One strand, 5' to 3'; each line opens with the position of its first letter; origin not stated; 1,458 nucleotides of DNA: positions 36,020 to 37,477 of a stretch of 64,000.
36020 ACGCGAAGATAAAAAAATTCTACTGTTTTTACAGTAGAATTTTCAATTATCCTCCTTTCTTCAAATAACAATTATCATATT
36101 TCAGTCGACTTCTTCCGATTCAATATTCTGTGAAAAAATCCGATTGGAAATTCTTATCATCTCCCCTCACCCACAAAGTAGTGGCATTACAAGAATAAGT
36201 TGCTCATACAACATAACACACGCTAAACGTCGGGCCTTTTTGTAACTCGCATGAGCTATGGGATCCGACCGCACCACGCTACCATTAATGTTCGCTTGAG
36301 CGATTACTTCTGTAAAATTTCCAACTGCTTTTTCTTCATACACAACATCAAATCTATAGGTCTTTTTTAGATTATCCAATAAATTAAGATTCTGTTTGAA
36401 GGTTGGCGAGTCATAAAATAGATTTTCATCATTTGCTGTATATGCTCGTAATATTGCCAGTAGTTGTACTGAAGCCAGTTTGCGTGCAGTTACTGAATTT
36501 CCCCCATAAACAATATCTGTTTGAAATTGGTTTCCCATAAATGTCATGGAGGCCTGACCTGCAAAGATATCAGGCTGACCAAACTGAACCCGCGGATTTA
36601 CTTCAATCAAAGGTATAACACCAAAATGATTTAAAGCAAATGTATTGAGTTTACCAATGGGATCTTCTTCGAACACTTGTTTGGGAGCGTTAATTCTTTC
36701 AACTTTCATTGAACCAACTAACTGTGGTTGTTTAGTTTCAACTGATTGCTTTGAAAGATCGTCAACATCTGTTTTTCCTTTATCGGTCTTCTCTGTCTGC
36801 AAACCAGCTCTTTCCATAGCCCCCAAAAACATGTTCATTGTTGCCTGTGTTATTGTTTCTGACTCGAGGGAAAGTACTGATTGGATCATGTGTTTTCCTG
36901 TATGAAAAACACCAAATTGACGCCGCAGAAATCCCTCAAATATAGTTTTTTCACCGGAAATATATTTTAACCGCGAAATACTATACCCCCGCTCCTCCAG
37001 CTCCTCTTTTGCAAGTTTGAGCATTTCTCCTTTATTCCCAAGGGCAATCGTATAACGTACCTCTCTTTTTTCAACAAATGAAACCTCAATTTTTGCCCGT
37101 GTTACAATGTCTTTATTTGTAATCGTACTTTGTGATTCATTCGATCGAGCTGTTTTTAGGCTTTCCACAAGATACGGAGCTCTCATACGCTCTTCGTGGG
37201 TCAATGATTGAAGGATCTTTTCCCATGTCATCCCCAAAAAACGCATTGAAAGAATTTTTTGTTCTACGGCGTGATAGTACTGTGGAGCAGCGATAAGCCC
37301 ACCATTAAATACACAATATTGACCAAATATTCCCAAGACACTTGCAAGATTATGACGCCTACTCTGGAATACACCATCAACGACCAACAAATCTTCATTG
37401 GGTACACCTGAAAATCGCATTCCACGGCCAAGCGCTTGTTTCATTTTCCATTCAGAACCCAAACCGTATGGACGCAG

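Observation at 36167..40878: Exoribonuclease and helicase each carrying tandem dsRNA-binding domains: a candidate dsRNA surveillance module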

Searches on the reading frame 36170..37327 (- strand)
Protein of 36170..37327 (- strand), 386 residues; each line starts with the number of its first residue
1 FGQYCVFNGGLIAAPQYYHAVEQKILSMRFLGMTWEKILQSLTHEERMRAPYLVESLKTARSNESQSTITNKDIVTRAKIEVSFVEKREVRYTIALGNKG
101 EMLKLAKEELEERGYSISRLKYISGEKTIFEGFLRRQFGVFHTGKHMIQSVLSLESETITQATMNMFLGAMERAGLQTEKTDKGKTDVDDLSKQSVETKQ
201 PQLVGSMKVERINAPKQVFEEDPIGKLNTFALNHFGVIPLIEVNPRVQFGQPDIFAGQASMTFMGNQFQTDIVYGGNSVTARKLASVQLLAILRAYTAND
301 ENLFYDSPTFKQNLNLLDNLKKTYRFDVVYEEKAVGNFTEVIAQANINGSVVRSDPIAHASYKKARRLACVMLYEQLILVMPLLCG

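Call 31: predict_structure(alignment_id=A2)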
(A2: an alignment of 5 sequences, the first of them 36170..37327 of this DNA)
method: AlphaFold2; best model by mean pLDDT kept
length: 386 residues; sequences in the alignment: 5
mean_pLDDT: 63.2   pTM: 0.40
mean pLDDT of the five models: 63.2, 63.1, 62.1, 59.7, 55.5
residues with pLDDT >= 90: 32; 70-90: 144; 50-70: 101; < 50: 109
segments of 3 or more residues with pLDDT < 50: 1-15, 56-97, 126-129, 155-157, 180-220
pLDDT, mean of each block of 10 residues (from residue 1): 29 47 73 75 75 50 31 28 34 46 61 64 54 55 62 53 62 53 30 27 26 35 83 84 70 77 79 81 87 80 72 91 91 84 89 87 90 85 68
secondary structure, 60 per line:
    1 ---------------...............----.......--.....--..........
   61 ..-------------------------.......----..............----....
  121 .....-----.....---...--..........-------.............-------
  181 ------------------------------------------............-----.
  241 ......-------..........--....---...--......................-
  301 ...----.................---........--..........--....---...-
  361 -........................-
elements in order: H16-30 H35-41 H44-48 H51-62 H88-94 H99-112 H117-125 H131-135 H144-153 H161-173 H223-234 E240-246 E254-263 E266-269 E273-275 H278-299 H308-324 E328-335 E338-347 E350-353 E357-359 H362-385

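Call 34: fold_search(model_id=the predicted structure, library=pdb)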
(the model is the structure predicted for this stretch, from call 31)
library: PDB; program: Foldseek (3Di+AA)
matches with E <= 10: 1170; with E <= 0.001: 10
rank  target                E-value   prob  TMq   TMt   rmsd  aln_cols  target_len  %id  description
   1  7zpk_C                2.2e-06  1.00  0.17  0.27  11.0       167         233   15  Mammalian Dicer in the "pre-dicing state" with pre-miR-15a substrate and TARBP2 subunit (released 2022-11-16)
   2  2n3f_MODEL_1_A        5.0e-06  1.00  0.15  0.34  14.4       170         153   15  Solution structure of both dsRBDs of DRB4 along with linker (viz. DRB4(1-153)) (released 2016-09-07)
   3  5ztm_B                1.6e-05  1.00  0.17  0.38  14.5       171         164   18  Crystal structure of MLE dsRBDs in complex with roX2 (R2H1) (released 2019-03-06)
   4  5ztm_A                2.1e-05  1.00  0.18  0.38  13.8       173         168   17  Crystal structure of MLE dsRBDs in complex with roX2 (R2H1) (released 2019-03-06)
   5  8dfv_K                2.2e-05  1.00  0.16  0.24  17.5       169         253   15  Structural Basis of MicroRNA Biogenesis by Dicer-1 and Its Partner Protein Loqs-PB - complex IIa (released 2022-11-16)
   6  8dg5_K                2.4e-04  1.00  0.15  0.22  25.6       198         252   13  Structural Basis of MicroRNA Biogenesis by Dicer-1 and Its Partner Protein Loqs-PB - complex IIb (released 2022-11-16)
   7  5dv7_C                2.7e-04  1.00  0.14  0.33  13.1       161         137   16  Crystal Structure of NF90 tandem dsRBDs with dsRNA (released 2016-01-13)
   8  8dg7_K                3.0e-04  1.00  0.17  0.35  42.5       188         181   15  Structural Basis of MicroRNA Biogenesis by Dicer-1 and Its Partner Protein Loqs-PB - complex III (released 2022-11-16)
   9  7v6c_B                4.0e-04  1.00  0.17  0.23  15.1       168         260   14  Structure of the Dicer-2-R2D2 heterodimer bound to small RNA duplex (released 2022-03-23)
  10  6i3r_MODEL_1_A        6.5e-04  1.00  0.17  0.25  64.5       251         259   11  Structure, dynamics and roX2-lncRNA binding of tandem double-stranded RNA binding domains dsRBD1/2 of Drosophi (released 2019-02-20)
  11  7vg2_A                1.2e-03  0.82  0.17  0.09  22.8       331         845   10  Cryo-EM structure of Arabidopsis DCL3 in complex with a 40-bp RNA (released 2021-10-27)
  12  9kbz_A                3.9e-03  0.75  0.16  0.05  30.2       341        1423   10  Cryo-EM structure of DCL4-DRB4CTD-dsRNA complex (released 2026-02-18)
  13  2yt4                  5.1e-03  0.97  0.17  0.30  13.3       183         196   14  Crystal structure of human DGCR8 core (released 2007-08-21)
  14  3f6g_A                5.7e-03  0.94  0.13  0.35  16.3       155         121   11  Crystal structure of the regulatory domain of LiCMS in complexed with isoleucine - type II (released 2009-04-21)
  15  7zj1_A                6.7e-03  1.00  0.14  0.51   3.7        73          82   12  Crystal structure of ADAR1-dsRBD3 dimer (released 2023-10-25)
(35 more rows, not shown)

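Call 70: search_protein_representatives(protein=window:36170-37327:-)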
Query: 386 residues. Proteins with E-value up to 0.001 (for the whole library): 12; up to 1e-10: 5; up to 1e-30: 1. The best 12 are listed.
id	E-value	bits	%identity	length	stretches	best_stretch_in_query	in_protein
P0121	2.5e-251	849.2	100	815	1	1-386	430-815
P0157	4.6e-18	82.0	30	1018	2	1-378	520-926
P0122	3.2e-13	66.1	26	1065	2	3-376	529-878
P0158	7.9e-13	64.8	28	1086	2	218-378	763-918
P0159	4.0e-11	59.2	25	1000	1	1-348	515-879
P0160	8.2e-09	51.6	25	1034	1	1-202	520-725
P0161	3.1e-08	49.7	31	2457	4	104-148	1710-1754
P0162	1.6e-07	47.3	27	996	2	2-108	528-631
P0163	5.0e-07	45.7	26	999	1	1-266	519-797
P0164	6.1e-05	38.8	22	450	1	81-378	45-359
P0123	2.1e-04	37.1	23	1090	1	2-374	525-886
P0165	4.3e-04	36.0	25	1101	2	2-157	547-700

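Call 71: find_encoding_contigs(protein=P0157, flank=8000, max_places=2)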
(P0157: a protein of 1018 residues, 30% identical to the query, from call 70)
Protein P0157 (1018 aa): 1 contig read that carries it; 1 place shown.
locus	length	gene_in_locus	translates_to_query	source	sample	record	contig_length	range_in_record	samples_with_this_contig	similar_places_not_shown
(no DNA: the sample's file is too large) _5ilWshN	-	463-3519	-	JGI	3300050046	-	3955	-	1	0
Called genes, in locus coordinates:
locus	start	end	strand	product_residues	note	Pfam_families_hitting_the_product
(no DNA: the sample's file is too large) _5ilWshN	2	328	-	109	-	?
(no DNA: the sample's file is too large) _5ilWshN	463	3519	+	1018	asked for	PF04851:ResIII, PF00271:Helicase_C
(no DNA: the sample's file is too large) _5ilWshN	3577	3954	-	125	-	?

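Call 72: find_encoding_contigs(protein=P0158, flank=8000, max_places=2)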
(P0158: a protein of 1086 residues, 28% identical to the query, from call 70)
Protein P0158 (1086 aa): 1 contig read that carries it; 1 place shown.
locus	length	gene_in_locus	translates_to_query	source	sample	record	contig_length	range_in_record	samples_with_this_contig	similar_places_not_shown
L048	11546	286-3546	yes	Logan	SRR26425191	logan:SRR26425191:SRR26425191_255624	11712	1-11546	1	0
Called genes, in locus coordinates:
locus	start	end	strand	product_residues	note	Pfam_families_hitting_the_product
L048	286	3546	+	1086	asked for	PF04851:ResIII (weak), PF00271:Helicase_C (weak)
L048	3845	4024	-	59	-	-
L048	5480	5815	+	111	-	-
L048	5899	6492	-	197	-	-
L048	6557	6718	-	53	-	-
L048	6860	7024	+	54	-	PF01327:Pep_deformylase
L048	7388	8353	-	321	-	PF03747:ADP_ribosyl_GH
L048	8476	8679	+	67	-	-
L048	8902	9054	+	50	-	-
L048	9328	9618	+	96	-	-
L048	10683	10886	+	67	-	PF00459:Inositol_P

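Call 73: find_encoding_contigs(protein=P0159, flank=8000, max_places=2)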
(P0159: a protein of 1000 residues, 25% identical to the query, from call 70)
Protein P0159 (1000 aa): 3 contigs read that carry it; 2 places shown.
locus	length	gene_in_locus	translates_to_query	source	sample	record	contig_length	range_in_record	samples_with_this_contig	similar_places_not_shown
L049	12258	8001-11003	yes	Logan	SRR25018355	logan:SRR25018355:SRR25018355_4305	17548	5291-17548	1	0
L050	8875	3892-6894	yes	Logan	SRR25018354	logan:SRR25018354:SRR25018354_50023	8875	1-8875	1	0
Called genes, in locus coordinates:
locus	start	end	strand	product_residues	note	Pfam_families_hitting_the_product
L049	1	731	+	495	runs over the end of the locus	PF01336:tRNA_anti-codon, PF00152:tRNA-synt_2, PF01409:tRNA-synt_2d (faint)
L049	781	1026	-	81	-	-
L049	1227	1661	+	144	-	PF02381:MraZ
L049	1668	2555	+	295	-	PF01795:Methyltransf_5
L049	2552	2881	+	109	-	-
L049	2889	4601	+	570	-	PF03717:PBP_dimer, PF00905:Transpeptidase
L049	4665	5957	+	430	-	PF08245:Mur_ligase_M, PF02875:Mur_ligase_C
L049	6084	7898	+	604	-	-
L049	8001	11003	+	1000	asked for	PF04851:ResIII, PF00271:Helicase_C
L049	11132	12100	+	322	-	-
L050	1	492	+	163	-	?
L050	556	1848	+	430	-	PF08245:Mur_ligase_M, PF02875:Mur_ligase_C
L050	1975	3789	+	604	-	-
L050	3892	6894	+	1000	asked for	PF04851:ResIII, PF00271:Helicase_C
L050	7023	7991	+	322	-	-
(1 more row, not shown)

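Call 74: find_encoding_contigs(protein=P0165, flank=8000, max_places=2)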
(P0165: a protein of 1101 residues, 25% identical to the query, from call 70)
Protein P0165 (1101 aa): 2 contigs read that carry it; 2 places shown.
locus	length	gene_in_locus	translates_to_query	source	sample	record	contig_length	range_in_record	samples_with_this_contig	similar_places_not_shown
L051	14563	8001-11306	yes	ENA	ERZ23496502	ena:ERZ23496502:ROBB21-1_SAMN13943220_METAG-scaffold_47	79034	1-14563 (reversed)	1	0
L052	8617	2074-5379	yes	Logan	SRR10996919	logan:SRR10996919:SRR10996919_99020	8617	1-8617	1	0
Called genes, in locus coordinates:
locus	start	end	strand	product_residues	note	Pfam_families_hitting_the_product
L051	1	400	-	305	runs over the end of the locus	PF12728:HTH_17 (faint)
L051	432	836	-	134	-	PF00075:RNase_H, PF13456:RVT_3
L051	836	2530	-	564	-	PF00587:tRNA-synt_2b, PF04073:tRNA_edit, PF03129:HGTP_anticodon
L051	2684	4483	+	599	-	-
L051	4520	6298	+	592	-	PF08281:Sigma70_r4_2 (faint), PF00140:Sigma70_r1_2 (weak), PF04542:Sigma70_r2, PF04539:Sigma70_r3, PF04545:Sigma70_r4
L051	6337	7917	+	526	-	PF04542:Sigma70_r2, PF08281:Sigma70_r4_2 (faint)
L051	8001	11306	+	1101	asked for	PF04851:ResIII, PF00271:Helicase_C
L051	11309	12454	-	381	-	PF00565:SNase, PF27542:ArfC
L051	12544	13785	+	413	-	PF05697:Trigger_N, PF00254:FKBP_C, PF05698:Trigger_C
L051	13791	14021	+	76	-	-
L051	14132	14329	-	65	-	-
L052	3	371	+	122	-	?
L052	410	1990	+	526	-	PF04542:Sigma70_r2, PF08281:Sigma70_r4_2 (faint)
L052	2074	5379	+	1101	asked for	PF04851:ResIII, PF00271:Helicase_C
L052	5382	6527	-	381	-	PF00565:SNase, PF27542:ArfC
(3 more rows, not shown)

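Call 76: search_protein_families(library=pfam, proteins=[L049:6084-7898:+, L049:11132-12100:+, L051:2684-4483:+, L051:11309-12454:-, P0159, P0165, P0158, P0157], max_evalue=0.01)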
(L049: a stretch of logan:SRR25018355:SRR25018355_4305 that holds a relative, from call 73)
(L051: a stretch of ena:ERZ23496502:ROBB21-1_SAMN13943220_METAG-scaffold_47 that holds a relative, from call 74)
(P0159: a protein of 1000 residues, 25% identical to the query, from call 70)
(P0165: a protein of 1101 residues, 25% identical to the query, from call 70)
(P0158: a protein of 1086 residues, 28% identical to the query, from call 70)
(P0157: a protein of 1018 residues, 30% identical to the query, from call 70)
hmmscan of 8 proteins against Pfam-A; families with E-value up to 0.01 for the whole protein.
L049:6084-7898:+ (604 aa): 0 families

L049:11132-12100:+ (322 aa): 0 families

L051:2684-4483:+ (599 aa): 0 families

L051:11309-12454:- (381 aa): 1 family
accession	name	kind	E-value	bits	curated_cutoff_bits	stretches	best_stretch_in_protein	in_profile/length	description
PF00565.23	SNase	-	1.1e-19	71.3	21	2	195-306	1-106/107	Staphylococcal nuclease homologue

P0159 (1000 aa): 3 families
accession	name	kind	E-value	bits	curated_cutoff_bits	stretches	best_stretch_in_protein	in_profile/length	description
PF00271.37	Helicase_C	-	3.5e-13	50.2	23.5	1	376-485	15-109/110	Helicase conserved C-terminal domain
PF04851.21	ResIII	-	5.9e-13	49.5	22.5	1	82-260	3-162/164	Type III restriction enzyme, res subunit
PF19511.4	TrbL_5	-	0.0015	18.2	25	1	808-878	122-190/290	Conjugal transfer protein TrbL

P0165 (1101 aa): 3 families
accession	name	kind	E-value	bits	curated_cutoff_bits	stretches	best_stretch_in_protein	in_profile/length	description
PF04851.21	ResIII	-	2.3e-12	47.6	22.5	1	98-275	2-139/164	Type III restriction enzyme, res subunit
PF00271.37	Helicase_C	-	8.3e-09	36.1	23.5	1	413-515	18-108/110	Helicase conserved C-terminal domain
PF00035.32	dsrm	-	5.6e-05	24.1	23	1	914-979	2-66/66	Double-stranded RNA binding motif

P0158 (1086 aa): 3 families
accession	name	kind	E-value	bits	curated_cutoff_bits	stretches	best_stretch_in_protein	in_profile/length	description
PF00271.37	Helicase_C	-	2.2e-07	31.5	23.5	1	409-487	32-108/110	Helicase conserved C-terminal domain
PF04851.21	ResIII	-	2.9e-07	31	22.5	1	93-264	2-161/164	Type III restriction enzyme, res subunit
PF00035.32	dsrm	-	2.6e-05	25.2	23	0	1017-1071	1-53/66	Double-stranded RNA binding motif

P0157 (1018 aa): 2 families
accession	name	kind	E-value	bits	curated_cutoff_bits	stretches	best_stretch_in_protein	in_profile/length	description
PF00271.37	Helicase_C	-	6e-12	46.2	23.5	1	382-490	16-109/110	Helicase conserved C-terminal domain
PF04851.21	ResIII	-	4.1e-08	33.8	22.5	1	84-264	3-162/164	Type III restriction enzyme, res subunit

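Call 79: search_protein_families(library=padloc, proteins=[L049:6084-7898:+, L051:11309-12454:-, L049:11132-12100:+, L051:2684-4483:+, P0159, P0165], max_evalue=0.01)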
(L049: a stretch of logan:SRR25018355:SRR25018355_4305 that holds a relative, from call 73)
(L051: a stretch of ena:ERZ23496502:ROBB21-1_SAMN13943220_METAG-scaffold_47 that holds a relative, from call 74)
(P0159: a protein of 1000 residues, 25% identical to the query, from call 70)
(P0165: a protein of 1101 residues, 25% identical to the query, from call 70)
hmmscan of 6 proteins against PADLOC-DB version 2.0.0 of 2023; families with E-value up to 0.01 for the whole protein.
L049:6084-7898:+ (604 aa): 1 family
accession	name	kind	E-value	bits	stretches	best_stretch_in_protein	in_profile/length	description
PDLC00460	JetA1|JetA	-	0.0027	14.5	1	11-45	300-334/487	DUF3375 domain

L051:11309-12454:- (381 aa): 2 families
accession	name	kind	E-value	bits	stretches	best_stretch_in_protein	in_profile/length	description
PDLC01096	C3a212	-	1.2e-11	42.4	1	177-308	48-179/279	SNc+LTD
PDLC03259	MTase_II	-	0.0037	14.2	1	178-290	324-419/423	Type II methyltransferase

L049:11132-12100:+ (322 aa): 0 families

L051:2684-4483:+ (599 aa): 0 families

P0159 (1000 aa): 5 families
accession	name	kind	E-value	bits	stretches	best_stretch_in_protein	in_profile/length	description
PDLC01439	typeIV_DinG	-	6.3e-10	36.3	2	82-160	16-83/575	CAS-IV-A; associated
PDLC02707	PbeA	-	5.1e-09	33.3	2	97-260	263-413/672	PbeA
PDLC03659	mREase_IV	-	5.4e-06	22.6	1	430-500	500-566/945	Type IV methyl-directed restriction enzyme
PDLC02706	PbeA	-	5.5e-06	23.2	1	425-501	601-673/722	PbeA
PDLC02705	PbeA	-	0.0011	15.2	1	416-493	553-628/691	PbeA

P0165 (1101 aa): 5 families
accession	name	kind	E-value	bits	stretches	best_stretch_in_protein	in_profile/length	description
PDLC01439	typeIV_DinG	-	2.2e-10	37.8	1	99-189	15-86/575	CAS-IV-A; associated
PDLC03659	mREase_IV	-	5.1e-06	22.6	1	445-520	483-556/945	Type IV methyl-directed restriction enzyme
PDLC03597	REase_MTase_IIG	-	0.0014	14.2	1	232-284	290-345/1646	Type IIG restriction enzyme-methyltransferase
PDLC03658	mREase_IV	-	0.0028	13.4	1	444-530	474-557/953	Type IV methyl-directed restriction enzyme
PDLC02703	PbeA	-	0.0053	13.4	1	437-529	527-612/626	PbeA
